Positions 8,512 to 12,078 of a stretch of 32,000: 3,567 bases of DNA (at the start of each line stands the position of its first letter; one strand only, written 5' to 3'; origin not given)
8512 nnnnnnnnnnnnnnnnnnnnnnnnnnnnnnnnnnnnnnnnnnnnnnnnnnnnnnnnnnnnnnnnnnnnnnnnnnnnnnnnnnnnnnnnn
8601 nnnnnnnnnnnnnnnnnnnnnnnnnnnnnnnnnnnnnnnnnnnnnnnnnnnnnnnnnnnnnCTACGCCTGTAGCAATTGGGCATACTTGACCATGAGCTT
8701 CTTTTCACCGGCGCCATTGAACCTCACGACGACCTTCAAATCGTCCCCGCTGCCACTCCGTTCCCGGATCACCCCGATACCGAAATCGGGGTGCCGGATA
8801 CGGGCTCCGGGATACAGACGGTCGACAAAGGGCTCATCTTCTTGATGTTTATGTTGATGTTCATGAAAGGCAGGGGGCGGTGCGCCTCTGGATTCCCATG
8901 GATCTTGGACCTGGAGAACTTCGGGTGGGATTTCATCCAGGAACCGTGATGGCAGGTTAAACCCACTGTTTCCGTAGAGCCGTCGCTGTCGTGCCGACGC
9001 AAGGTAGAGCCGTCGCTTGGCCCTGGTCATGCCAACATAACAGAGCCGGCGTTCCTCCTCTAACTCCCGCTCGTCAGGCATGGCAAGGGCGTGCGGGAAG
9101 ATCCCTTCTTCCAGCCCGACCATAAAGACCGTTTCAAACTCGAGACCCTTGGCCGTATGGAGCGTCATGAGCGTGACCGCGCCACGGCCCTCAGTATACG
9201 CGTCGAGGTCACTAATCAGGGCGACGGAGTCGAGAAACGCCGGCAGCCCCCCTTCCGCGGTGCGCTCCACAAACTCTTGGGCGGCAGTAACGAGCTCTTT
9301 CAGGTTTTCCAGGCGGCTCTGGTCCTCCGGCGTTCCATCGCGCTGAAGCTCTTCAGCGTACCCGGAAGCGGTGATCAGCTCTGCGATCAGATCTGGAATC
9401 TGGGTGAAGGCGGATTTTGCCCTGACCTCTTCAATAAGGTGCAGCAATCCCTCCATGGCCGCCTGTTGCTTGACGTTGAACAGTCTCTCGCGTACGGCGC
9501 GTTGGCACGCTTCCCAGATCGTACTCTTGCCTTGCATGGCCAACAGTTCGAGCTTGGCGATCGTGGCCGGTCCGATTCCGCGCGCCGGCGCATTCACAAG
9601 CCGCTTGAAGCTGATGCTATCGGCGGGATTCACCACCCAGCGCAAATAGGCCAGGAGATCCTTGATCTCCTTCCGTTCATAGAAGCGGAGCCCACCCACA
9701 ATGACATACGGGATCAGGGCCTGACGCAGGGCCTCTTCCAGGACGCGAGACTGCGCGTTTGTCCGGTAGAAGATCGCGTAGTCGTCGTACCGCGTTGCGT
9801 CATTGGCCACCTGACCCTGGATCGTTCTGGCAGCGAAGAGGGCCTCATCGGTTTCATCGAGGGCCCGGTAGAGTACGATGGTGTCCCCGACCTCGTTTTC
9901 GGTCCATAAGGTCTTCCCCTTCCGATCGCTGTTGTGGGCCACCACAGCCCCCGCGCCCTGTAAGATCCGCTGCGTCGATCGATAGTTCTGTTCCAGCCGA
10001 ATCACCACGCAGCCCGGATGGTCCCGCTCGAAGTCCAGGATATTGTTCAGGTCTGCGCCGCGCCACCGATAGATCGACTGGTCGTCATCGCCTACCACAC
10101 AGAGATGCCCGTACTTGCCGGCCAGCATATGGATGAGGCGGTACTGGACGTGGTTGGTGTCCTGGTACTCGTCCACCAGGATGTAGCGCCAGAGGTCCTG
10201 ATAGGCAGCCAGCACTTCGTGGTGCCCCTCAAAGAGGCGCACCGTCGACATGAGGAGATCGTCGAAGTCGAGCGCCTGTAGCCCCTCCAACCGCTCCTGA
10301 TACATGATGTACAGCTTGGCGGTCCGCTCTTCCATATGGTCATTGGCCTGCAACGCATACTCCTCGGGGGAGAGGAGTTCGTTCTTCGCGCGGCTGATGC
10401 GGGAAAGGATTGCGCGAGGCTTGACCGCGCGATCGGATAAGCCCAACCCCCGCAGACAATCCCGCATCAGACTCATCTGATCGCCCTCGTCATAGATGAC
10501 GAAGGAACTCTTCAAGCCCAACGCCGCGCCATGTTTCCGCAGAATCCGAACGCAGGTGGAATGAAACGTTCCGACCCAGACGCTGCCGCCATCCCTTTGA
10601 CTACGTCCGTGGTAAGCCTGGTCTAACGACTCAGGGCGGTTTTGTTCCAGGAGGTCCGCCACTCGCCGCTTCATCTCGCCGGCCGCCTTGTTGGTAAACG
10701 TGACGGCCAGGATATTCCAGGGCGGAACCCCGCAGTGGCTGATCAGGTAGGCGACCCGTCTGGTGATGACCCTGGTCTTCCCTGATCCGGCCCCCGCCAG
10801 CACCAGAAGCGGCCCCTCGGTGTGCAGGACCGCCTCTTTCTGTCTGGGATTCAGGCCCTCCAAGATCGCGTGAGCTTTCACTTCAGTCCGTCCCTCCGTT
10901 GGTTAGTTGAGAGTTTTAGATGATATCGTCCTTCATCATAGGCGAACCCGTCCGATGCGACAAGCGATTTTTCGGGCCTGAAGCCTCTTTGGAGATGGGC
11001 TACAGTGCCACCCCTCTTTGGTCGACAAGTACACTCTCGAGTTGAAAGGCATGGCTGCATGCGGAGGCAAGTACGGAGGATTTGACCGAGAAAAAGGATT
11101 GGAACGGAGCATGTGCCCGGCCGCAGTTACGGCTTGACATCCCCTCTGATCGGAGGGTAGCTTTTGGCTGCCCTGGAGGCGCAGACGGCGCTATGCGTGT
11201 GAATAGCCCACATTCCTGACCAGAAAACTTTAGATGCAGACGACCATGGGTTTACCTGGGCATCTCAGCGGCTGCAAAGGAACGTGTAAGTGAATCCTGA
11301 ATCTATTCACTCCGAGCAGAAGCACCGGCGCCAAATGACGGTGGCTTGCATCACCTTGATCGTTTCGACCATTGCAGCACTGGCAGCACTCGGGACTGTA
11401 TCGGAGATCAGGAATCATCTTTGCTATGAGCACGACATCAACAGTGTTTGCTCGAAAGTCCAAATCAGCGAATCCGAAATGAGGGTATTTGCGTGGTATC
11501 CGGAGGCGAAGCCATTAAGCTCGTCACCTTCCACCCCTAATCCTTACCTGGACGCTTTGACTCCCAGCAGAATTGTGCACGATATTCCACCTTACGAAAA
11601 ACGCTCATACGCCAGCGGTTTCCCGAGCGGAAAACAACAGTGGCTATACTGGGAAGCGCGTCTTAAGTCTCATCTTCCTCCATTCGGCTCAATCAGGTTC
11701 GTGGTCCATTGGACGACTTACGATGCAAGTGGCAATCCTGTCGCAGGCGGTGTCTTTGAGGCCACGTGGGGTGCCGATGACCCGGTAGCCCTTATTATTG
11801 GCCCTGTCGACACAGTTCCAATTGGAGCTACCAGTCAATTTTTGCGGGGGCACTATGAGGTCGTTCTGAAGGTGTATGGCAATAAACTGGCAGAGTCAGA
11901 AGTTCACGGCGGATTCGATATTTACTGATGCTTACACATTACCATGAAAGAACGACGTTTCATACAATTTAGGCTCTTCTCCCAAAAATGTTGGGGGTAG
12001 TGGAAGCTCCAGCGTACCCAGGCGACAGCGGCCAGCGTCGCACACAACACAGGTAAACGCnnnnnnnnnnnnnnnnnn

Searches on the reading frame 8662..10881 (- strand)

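Call 7: search_protein_families(library=pfam, proteins=[window:8662-10881:-], max_evalue=0.001)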
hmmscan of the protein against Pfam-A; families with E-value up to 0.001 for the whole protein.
window:8662-10881:- (739 aa): 7 families
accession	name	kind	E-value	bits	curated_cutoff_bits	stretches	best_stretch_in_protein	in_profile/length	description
PF00580.27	UvrD-helicase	-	5.5e-92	308.7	23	1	10-288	1-270/271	UvrD/REP helicase N-terminal domain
PF13361.12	UvrD_C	-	2.9e-75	254.3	25.6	1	294-631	1-349/350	UvrD-like helicase C-terminal domain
PF13245.12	AAA_19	-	8.7e-21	74.9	25.1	1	14-272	1-132/134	AAA domain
PF13538.12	UvrD_C_2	-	1.3e-09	38.2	27.4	1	569-627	2-51/52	UvrD-like helicase C-terminal domain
PF21196.3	PcrA_UvrD_tudor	-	1.1e-06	28.9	23.9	1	692-734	2-44/48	PcrA/UvrD tudor domain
PF01443.25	Viral_helicase1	-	7.5e-05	23.1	21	0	568-627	177-226/228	Viral superfamily 1 RNA helicase core domain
PF13604.12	AAA_30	-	0.00017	21.8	27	0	10-74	2-66/191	AAA domain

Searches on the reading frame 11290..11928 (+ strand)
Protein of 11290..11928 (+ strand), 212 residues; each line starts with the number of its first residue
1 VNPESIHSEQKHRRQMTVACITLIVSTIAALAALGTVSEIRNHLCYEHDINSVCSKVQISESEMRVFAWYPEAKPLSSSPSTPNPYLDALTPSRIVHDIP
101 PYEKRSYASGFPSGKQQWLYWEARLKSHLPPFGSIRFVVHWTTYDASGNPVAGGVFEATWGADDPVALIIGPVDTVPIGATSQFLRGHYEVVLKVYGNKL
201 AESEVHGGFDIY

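Call 5: search_protein_families(library=pfam, proteins=[window:11290-11928:+], max_evalue=0.01)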
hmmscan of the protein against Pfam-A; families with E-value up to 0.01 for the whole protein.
window:11290-11928:+ (212 aa): 0 families

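Call 6: search_protein_families(library=ncbifam, proteins=[window:11290-11928:+], max_evalue=0.01)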
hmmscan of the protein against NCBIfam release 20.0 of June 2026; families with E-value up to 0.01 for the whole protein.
window:11290-11928:+ (212 aa): 0 families

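Call 89: search_protein_families(library=ncbifam, proteins=[window:11335-11928:+], max_evalue=0.01)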
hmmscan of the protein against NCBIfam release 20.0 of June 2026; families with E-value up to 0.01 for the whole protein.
window:11335-11928:+ (197 aa): 0 families
